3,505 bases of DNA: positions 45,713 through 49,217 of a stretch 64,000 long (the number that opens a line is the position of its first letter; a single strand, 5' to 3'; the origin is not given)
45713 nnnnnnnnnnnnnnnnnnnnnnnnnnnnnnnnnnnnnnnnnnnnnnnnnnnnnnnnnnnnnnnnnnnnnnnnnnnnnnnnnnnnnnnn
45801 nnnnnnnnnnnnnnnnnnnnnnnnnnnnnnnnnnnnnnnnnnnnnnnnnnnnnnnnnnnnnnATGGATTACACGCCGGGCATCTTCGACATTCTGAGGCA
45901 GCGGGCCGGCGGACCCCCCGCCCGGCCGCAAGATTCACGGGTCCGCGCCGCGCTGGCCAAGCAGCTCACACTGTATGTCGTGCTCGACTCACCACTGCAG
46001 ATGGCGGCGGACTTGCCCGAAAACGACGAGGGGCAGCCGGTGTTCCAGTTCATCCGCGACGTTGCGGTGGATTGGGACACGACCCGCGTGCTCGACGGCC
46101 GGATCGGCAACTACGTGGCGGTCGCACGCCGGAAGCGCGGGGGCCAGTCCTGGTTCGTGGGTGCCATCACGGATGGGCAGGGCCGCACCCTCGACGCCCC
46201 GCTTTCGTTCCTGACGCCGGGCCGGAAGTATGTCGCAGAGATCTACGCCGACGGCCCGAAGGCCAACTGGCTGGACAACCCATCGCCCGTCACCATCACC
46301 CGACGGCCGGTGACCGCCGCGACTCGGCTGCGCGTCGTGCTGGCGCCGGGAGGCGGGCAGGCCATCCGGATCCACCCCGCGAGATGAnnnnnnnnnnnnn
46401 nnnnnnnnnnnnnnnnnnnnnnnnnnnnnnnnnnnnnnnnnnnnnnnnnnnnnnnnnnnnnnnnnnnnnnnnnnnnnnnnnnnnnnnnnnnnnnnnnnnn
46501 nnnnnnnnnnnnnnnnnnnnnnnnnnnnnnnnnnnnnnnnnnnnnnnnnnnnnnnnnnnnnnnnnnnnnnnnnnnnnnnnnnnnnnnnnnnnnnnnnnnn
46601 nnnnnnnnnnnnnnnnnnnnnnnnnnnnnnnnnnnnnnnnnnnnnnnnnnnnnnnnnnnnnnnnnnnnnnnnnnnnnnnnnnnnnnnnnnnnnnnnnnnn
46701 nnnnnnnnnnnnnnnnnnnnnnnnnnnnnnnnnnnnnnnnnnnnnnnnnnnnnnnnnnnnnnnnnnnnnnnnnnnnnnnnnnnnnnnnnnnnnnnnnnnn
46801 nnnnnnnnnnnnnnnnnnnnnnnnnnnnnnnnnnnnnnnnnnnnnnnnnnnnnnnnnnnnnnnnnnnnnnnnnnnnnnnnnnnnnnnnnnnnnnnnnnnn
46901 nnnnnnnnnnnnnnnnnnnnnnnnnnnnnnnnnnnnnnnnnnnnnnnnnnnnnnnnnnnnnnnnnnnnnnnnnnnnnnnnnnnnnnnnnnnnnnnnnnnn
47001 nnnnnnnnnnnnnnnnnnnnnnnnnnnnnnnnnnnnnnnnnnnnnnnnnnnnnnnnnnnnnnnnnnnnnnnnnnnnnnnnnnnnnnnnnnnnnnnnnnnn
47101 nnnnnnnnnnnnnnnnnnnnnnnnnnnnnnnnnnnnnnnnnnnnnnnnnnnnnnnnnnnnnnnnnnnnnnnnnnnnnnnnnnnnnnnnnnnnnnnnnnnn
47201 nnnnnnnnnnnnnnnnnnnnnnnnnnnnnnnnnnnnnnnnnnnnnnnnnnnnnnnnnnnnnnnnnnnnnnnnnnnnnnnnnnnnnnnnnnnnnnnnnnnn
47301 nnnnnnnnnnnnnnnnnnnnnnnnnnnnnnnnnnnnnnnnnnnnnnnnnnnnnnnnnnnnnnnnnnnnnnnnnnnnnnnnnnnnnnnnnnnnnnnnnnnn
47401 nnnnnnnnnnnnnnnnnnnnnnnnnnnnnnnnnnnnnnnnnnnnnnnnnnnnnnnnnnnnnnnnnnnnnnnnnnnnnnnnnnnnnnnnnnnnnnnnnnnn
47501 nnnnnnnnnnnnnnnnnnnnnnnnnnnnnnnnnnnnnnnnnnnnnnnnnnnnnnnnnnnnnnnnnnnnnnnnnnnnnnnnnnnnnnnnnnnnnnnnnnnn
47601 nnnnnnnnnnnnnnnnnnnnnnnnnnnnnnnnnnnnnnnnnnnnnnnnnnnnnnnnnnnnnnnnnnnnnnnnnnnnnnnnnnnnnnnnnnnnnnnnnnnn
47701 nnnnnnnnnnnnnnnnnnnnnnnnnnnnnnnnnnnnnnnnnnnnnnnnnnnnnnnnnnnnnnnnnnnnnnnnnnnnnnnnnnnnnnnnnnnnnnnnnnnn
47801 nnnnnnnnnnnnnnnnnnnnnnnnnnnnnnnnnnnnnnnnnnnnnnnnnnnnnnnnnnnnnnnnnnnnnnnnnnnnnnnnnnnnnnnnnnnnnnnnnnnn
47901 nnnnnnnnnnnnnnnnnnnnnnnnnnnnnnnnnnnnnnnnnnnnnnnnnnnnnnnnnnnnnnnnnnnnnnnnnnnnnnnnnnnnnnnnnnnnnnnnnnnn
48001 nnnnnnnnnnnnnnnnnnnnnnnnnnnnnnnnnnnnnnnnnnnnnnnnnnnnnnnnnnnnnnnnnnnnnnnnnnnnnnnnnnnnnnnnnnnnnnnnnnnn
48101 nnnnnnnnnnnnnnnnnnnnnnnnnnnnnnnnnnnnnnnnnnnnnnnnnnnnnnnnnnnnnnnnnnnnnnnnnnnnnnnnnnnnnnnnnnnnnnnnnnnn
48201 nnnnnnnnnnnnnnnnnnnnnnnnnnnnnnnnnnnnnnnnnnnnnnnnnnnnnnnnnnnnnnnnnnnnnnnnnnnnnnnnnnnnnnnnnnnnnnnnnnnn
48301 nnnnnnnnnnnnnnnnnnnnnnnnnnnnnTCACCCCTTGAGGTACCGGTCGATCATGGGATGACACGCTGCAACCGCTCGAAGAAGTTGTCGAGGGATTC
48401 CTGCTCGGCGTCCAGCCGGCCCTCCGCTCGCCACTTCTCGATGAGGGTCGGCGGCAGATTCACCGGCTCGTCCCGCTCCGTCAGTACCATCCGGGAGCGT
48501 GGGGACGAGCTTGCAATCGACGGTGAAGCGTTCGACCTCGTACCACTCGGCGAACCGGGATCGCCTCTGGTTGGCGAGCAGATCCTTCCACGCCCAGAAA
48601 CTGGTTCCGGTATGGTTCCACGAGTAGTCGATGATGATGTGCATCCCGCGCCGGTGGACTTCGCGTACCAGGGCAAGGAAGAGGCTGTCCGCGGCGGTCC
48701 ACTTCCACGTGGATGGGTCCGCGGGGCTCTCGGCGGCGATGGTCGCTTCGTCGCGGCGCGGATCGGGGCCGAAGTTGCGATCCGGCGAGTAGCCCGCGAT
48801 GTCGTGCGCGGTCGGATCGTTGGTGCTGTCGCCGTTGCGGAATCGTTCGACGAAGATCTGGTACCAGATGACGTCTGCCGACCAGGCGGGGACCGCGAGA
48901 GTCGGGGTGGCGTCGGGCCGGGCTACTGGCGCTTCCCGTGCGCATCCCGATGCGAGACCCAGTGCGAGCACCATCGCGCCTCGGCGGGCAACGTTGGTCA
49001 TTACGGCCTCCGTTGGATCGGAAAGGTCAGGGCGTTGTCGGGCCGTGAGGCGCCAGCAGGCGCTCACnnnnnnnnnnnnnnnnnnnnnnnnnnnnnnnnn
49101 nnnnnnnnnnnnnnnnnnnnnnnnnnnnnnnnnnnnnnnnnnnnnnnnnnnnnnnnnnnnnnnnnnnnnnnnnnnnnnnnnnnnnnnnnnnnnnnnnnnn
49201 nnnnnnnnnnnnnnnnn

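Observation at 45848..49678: Cluster of three decayed genes around an intact malQ: GH97 lacking its N-terminal ~500 aa, a gutted GH13 lipoprotein, and an AKR with a ~140-aa in-frame deletion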

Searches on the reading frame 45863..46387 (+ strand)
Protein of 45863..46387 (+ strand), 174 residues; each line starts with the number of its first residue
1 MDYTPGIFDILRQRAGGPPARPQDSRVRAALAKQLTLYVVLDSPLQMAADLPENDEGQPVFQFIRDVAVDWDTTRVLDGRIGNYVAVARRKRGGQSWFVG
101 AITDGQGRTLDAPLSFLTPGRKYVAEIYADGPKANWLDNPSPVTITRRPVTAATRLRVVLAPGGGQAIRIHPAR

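Call 54: search_protein_families(library=ncbifam, proteins=[window:45863-46387:+], max_evalue=0.001)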
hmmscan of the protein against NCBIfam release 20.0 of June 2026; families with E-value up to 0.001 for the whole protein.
window:45863-46387:+ (174 aa): 1 family
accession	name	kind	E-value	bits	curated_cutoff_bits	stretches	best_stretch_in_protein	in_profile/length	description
NF053844.1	RetAlphGalacBctrd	equivalog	8.7e-29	100.2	800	1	31-170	526-661/662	retaining alpha-galactosidase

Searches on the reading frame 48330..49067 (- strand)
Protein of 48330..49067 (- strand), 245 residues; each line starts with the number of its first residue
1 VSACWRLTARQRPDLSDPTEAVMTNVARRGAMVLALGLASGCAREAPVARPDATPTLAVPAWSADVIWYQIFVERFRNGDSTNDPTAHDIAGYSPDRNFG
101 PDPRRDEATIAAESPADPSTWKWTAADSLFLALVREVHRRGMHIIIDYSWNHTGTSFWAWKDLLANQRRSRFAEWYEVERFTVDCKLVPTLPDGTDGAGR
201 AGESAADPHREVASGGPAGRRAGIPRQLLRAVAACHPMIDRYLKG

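Call 3: search_protein_families(library=pfam, proteins=[window:48330-49067:-], max_evalue=0.01)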
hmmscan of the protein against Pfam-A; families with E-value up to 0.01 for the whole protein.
window:48330-49067:- (245 aa): 1 family
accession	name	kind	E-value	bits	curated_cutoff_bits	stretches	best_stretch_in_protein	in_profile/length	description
PF00128.31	Alpha-amylase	-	1.6e-05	24.8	22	1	130-182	69-120/446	Alpha amylase, catalytic domain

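Call 7: search_solved_structures(query=window:48330-49067:-, show_alignments=3, max_evalue=1)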
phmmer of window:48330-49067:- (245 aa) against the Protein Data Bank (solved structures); distinct sequences matched with E-value up to 1: 144 (the best 60 are shown).
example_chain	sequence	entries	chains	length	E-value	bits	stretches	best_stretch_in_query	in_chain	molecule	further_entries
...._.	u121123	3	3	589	2.8e-16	63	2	128-183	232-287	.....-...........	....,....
7ehh_A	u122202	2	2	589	2.8e-16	63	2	128-183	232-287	alpha-glucosidase | alpha glucosidase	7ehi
7d9b_A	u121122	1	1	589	2.8e-16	63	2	128-183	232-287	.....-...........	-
1jf5_A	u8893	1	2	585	3.4e-16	62.7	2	130-184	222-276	ALPHA AMYLASE II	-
1jib_A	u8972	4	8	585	3.4e-16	62.7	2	130-184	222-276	NEOPULLULANASE | ALPHA-AMYLASE II | Neopullulanase 2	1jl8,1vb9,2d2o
1bvz_A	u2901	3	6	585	3.4e-16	62.7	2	130-184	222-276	PROTEIN (ALPHA-AMYLASE II) | ALPHA-AMYLASE II | Neopullulanase 2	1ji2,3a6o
1wzk_A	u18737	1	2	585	3.4e-16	62.7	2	130-184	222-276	Alpha-amylase II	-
1wzm_A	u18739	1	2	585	3.4e-16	62.7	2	130-184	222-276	Alpha-amylase II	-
1vfm_A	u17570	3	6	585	3.4e-16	62.7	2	130-184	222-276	Neopullulanase 2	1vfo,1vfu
1jf6_A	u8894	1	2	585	3.4e-16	62.7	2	130-184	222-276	ALPHA AMYLASE II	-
1wzl_A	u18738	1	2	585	3.4e-16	62.7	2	130-184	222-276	Alpha-amylase II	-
1g1y_A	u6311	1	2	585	3.4e-16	62.7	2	130-184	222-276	ALPHA-AMYLASE II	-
5zxg_A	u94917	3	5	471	3.5e-14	56.2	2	129-189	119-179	Cyclic maltosyl-maltose hydrolase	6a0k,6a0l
6a0j_A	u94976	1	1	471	3.5e-14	56.1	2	129-189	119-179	Cyclic maltosyl-maltose hydrolase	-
1ea9_C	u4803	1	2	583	3.2e-13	53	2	57-87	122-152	CYCLOMALTODEXTRINASE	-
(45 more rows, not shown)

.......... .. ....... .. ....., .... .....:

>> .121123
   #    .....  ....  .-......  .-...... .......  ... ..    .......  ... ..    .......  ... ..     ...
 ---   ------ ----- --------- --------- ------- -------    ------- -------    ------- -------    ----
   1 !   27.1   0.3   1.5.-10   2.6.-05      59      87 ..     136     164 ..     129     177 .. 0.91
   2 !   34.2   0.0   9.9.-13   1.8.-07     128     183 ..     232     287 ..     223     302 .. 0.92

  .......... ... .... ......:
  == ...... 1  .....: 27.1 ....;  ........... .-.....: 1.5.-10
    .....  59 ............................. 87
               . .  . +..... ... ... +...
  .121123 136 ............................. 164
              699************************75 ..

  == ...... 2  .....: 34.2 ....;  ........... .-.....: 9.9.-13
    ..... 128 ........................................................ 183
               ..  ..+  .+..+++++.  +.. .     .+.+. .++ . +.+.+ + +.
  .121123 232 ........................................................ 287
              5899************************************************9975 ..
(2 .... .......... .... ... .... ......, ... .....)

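Call 54: search_protein_families(library=ncbifam, proteins=[window:48330-49001:-], max_evalue=0.001)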
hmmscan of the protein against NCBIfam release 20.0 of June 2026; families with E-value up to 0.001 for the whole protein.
window:48330-49001:- (223 aa): 5 families
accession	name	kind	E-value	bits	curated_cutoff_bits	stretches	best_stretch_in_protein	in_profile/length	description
NF008051.0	PRK10785.1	equivalog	3.8e-08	32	568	0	36-63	114-141/607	maltodextrin glucosidase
TIGR02401.1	trehalose_TreY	equivalog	1.3e-06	26.9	498.65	1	108-158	67-120/838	malto-oligosyltrehalose synthase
NF041090.1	Cyc-maltodext_AglB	equivalog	1.6e-05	23.9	540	0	108-152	114-156/470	cyclomaltodextrinase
NF011083.0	PRK14510.1-2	equivalog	7.5e-05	20.4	1322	0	34-59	156-181/1186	bifunctional glycogen debranching protein GlgX/4-alpha-glucanotransferase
NF041321.1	Alpha-amyl_MalA_Halo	equivalog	0.00043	18.8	875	0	110-156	334-379/666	alpha-amylase MalA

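Call 55: find_homologous_proteins(query=window:48330-49001:-, max_evalue=1e-10)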
Query window:48330-49001:- (223 aa): 142 proteins with E <= 1e-10 among 2710 candidates; the best 120 are listed.
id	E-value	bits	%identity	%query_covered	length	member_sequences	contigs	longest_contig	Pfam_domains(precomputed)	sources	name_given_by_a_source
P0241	1.4e-149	514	100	100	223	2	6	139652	-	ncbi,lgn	ncbi:MAG: alpha-amylase family glycosyl hydrolase [Gemmatimonadales bacterium]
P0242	1.3e-70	256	61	65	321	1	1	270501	PF00128.32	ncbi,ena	-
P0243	2.4e-62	229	78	39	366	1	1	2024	PF00128.32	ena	-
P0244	2.3e-61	225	81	39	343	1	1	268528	PF00128.32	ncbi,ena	-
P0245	3.4e-60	221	77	39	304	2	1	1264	PF00128.32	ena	-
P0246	3.2e-59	218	78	39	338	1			PF00128.32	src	-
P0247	1.6e-58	216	76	39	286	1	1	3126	PF00128.32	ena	-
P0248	3.4e-56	208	77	39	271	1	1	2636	PF00128.32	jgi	jgi:glycosidase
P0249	4.3e-55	205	57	61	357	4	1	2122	PF00128.32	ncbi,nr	ncbi:MAG: alpha-amylase, partial [Gemmatimonadetes bacterium]|nr:alpha-amylase [Gemmatimonadota bact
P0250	1.6e-54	203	78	37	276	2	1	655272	PF00128.32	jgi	jgi:cyclomaltodextrinase / maltogenic alpha-amylase / neopullulanase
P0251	1.8e-54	203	72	39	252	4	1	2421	PF00128.32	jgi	jgi:glycosidase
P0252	8.5e-54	201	72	39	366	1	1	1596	PF00128.32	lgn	-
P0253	1.2e-53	200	58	57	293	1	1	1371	PF00128.32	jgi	-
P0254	1.7e-51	193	62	50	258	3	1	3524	PF00128.32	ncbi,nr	ncbi:MAG TPA: alpha-amylase family glycosyl hydrolase, partial [Longimicrobiales bacterium]|nr:alpha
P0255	5.5e-50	188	78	29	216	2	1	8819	PF00128.32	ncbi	ncbi:MAG: alpha-amylase family glycosyl hydrolase, partial [Gemmatimonadales bacterium]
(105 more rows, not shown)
